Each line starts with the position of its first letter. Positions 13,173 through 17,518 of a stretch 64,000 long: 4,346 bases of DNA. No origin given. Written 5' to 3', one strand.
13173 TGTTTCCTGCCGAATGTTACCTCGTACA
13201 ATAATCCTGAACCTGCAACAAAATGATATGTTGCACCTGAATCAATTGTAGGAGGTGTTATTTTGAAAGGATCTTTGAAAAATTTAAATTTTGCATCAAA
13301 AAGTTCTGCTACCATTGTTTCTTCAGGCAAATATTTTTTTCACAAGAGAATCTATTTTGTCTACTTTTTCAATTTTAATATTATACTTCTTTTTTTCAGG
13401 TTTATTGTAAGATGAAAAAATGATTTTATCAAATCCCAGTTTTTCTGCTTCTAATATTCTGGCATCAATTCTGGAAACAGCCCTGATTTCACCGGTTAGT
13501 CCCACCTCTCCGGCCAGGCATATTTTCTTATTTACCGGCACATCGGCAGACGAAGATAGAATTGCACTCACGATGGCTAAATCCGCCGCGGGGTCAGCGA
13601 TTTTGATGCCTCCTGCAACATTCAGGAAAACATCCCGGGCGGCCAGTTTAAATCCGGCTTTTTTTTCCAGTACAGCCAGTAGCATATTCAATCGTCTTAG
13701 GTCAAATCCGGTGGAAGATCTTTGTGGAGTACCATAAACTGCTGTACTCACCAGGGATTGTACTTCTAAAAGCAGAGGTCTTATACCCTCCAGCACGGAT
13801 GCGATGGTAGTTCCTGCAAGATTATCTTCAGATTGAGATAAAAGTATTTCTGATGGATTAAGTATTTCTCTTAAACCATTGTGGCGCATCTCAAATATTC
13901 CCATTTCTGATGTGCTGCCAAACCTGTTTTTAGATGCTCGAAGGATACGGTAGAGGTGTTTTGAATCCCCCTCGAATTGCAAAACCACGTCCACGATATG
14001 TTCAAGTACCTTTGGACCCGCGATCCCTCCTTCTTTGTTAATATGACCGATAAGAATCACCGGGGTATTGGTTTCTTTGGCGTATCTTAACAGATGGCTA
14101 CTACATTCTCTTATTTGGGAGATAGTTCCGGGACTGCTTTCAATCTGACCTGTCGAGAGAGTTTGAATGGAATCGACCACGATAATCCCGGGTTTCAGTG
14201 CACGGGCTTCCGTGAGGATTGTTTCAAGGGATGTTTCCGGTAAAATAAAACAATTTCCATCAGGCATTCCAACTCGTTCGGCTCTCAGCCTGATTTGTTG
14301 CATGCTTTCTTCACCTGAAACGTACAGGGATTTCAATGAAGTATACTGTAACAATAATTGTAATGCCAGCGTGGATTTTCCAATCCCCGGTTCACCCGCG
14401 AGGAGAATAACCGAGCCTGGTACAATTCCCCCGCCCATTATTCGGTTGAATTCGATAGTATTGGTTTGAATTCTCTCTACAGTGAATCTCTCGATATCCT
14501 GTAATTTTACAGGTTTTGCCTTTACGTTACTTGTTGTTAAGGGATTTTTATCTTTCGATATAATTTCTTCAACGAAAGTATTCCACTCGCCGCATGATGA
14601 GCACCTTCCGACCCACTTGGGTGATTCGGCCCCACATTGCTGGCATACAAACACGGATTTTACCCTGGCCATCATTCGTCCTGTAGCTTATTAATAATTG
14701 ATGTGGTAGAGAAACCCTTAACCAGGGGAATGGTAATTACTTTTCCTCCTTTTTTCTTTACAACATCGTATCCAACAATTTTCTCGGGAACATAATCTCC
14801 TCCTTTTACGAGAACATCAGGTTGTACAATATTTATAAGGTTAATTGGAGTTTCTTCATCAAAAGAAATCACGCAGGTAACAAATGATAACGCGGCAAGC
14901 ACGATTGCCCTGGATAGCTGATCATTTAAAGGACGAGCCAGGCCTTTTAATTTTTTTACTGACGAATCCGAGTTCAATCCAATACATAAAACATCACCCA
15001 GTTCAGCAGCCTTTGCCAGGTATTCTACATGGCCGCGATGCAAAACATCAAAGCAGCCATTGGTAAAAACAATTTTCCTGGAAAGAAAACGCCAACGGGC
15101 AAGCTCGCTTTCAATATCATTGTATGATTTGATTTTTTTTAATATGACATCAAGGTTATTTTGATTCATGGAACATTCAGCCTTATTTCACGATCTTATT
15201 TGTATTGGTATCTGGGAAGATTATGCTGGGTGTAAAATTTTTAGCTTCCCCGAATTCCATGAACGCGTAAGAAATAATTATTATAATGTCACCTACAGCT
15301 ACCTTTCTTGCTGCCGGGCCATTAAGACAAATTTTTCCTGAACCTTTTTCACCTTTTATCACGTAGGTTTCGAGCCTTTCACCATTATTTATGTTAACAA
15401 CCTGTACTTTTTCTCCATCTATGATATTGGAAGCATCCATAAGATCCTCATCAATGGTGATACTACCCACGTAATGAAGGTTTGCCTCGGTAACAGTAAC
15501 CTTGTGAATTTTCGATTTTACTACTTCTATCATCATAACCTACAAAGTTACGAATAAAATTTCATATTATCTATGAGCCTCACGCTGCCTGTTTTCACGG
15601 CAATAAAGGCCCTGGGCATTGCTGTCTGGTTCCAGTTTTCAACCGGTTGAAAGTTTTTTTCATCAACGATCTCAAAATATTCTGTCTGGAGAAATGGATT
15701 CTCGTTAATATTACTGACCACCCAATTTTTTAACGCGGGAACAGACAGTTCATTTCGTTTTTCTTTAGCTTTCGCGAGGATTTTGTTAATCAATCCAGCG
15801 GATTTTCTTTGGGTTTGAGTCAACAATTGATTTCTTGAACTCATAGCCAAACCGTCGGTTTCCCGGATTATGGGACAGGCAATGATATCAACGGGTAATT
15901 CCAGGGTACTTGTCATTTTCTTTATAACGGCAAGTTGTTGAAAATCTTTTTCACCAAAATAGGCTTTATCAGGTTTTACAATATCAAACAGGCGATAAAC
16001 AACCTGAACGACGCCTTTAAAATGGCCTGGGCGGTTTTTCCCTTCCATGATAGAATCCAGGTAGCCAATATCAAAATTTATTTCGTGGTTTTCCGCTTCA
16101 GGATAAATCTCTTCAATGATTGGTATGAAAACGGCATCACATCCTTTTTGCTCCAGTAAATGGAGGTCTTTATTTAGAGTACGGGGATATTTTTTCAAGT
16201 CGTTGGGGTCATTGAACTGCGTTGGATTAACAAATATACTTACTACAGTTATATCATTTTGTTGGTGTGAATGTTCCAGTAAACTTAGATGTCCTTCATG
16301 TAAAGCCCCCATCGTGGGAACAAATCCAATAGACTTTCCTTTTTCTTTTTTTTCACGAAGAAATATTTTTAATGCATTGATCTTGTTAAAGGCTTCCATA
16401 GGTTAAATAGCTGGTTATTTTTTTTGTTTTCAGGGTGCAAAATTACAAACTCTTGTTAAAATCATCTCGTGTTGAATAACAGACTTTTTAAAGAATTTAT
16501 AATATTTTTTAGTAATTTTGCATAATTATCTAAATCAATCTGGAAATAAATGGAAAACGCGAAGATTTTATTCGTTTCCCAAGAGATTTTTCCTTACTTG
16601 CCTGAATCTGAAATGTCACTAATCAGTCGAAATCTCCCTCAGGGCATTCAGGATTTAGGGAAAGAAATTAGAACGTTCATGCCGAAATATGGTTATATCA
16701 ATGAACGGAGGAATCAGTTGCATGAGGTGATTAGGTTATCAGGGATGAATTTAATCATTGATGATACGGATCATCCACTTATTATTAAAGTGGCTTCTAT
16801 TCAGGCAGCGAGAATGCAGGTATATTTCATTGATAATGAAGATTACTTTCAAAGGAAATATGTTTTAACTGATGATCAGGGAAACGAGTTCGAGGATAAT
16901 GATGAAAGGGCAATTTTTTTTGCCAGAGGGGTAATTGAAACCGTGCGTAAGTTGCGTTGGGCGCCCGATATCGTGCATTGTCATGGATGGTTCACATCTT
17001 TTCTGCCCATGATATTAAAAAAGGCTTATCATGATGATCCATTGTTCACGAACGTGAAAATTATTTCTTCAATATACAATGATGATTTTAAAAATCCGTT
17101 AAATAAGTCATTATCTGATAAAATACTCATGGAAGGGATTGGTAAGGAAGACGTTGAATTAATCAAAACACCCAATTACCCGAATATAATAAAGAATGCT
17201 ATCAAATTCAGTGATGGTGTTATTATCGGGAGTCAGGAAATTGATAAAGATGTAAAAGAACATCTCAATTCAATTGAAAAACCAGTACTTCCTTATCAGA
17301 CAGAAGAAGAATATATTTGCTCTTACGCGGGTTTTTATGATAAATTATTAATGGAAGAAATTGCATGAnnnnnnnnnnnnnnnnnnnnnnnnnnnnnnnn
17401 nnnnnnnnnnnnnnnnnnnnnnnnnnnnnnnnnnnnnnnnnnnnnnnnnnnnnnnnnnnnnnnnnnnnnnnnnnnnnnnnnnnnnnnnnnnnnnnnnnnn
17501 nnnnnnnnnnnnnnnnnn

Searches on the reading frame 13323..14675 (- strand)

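Call 29: search_protein_families(library=pfam, proteins=[window:13323-14675:-], max_evalue=0.00001)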
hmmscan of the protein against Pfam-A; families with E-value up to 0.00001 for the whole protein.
window:13323-14675:- (450 aa): 8 families
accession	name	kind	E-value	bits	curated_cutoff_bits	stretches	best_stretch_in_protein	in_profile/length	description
PF06745.19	ATPase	-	6e-17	62.2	26.6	1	70-137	2-72/231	KaiC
PF13481.12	AAA_25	-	2.5e-15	57.1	27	1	54-216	3-194/195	AAA domain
PF18073.7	Zn_ribbon_LapB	-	7.1e-13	48.4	25.7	1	9-36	1-28/28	Rubredoxin metal binding domain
PF13541.12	ChlI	-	3.2e-10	40.4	27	1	338-423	34-120/121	Subunit ChlI of Mg-chelatase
PF03796.21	DnaB_C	-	4.5e-10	39.8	27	0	147-214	111-180/255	DnaB-like helicase C terminal domain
PF05362.19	Lon_C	-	5.6e-10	39.6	21.1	1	348-448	95-202/205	Lon protease (S16) C-terminal proteolytic domain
PF13401.12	AAA_22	-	1.4e-07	32.3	27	1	88-211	6-123/130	AAA domain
PF00004.35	AAA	-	3.9e-07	31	21.2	1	90-214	1-110/131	ATPase family associated with various cellular activities (AAA)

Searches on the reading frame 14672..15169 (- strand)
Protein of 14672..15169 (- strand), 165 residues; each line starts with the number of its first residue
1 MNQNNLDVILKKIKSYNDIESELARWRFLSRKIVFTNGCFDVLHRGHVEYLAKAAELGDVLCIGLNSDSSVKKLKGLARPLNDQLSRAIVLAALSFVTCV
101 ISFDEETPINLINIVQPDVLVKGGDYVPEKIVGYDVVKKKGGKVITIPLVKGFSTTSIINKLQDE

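Call 29: search_protein_families(library=pfam, proteins=[window:14672-15169:-], max_evalue=0.00001)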
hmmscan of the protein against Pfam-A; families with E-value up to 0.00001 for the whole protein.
window:14672-15169:- (165 aa): 1 family
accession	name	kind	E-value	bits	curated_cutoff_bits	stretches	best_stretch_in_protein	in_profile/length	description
PF01467.32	CTP_transf_like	-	5e-14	53.1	21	1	35-129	1-93/133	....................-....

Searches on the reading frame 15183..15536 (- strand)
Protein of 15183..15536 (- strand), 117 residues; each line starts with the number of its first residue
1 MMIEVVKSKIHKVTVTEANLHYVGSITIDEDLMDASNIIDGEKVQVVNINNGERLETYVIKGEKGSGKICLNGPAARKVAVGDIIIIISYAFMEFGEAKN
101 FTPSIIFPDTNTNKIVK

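Call 29: search_protein_families(library=pfam, proteins=[window:15183-15536:-], max_evalue=0.00001)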
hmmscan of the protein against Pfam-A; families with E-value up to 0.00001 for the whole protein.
window:15183-15536:- (117 aa): 1 family
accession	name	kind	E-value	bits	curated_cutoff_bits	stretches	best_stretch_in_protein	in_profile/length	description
PF02261.22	Asp_decarbox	-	1.7e-50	170.2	25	1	1-112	1-112/115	Aspartate decarboxylase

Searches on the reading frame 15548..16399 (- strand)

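Call 29: search_protein_families(library=pfam, proteins=[window:15548-16399:-], max_evalue=0.00001)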
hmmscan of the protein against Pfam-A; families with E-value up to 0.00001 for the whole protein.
window:15548-16399:- (283 aa): 1 family
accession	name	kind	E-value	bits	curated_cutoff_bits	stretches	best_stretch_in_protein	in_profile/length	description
PF02569.21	Pantoate_ligase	-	4.8e-101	337.8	20.7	1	4-279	3-267/268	Pantoate-beta-alanine ligase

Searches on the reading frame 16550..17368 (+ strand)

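Call 29: search_protein_families(library=pfam, proteins=[window:16550-17368:+], max_evalue=0.00001)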
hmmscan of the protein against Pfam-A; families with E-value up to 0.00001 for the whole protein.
window:16550-17368:+ (272 aa): 1 family
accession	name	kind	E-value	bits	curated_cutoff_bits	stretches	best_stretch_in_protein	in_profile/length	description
PF08323.17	Glyco_transf_5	-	7.5e-51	173.6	22.7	1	5-238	1-227/239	Starch synthase catalytic domain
